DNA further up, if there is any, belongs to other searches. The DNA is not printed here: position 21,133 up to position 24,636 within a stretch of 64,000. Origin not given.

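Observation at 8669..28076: Small YxxP peptides end in the same tail as the operon's lipoproteins: possible donor strands supplied in trans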

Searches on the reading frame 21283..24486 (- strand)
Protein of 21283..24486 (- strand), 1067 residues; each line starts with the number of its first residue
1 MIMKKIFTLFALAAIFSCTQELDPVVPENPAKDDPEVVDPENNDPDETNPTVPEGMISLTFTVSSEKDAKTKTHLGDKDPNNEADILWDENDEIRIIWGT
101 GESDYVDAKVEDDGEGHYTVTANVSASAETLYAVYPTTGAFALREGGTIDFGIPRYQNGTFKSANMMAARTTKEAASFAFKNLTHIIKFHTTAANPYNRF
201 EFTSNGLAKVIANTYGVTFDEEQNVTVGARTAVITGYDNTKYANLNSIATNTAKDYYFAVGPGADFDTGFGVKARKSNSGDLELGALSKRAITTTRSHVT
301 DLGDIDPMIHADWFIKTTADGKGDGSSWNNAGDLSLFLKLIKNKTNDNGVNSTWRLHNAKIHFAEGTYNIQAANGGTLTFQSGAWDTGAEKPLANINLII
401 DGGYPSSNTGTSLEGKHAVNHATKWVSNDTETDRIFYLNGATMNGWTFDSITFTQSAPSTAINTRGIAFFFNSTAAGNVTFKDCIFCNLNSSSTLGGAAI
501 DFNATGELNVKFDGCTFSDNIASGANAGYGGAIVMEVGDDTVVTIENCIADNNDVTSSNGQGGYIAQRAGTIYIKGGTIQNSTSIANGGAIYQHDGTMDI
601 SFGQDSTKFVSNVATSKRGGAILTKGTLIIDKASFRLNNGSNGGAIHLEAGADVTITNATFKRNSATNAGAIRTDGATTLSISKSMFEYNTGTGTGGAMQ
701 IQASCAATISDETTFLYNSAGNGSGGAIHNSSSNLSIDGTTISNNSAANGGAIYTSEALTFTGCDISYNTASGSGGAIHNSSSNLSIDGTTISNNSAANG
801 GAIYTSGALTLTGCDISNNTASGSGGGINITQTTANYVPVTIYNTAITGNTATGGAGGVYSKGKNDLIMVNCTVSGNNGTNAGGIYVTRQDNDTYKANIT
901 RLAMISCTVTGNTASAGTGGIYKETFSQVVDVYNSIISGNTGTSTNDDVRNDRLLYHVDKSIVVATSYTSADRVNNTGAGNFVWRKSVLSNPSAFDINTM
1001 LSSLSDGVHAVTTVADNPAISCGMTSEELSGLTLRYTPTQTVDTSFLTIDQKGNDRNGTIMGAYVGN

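Call 7: search_protein_families(library=pfam, proteins=[window:21283-24486:-], max_evalue=0.01)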
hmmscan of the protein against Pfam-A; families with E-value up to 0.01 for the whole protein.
window:21283-24486:- (1067 aa): 2 families
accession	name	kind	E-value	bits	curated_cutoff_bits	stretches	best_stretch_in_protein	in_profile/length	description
PF13229.12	Beta_helix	-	1.2e-12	48.2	25.9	2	687-837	13-152/158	Right handed beta helix region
PF02415.23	Chlam_PMP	-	7.1e-08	32.4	20.6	0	740-756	2-19/19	Chlamydia polymorphic membrane protein (Chlamydia_PMP) repeat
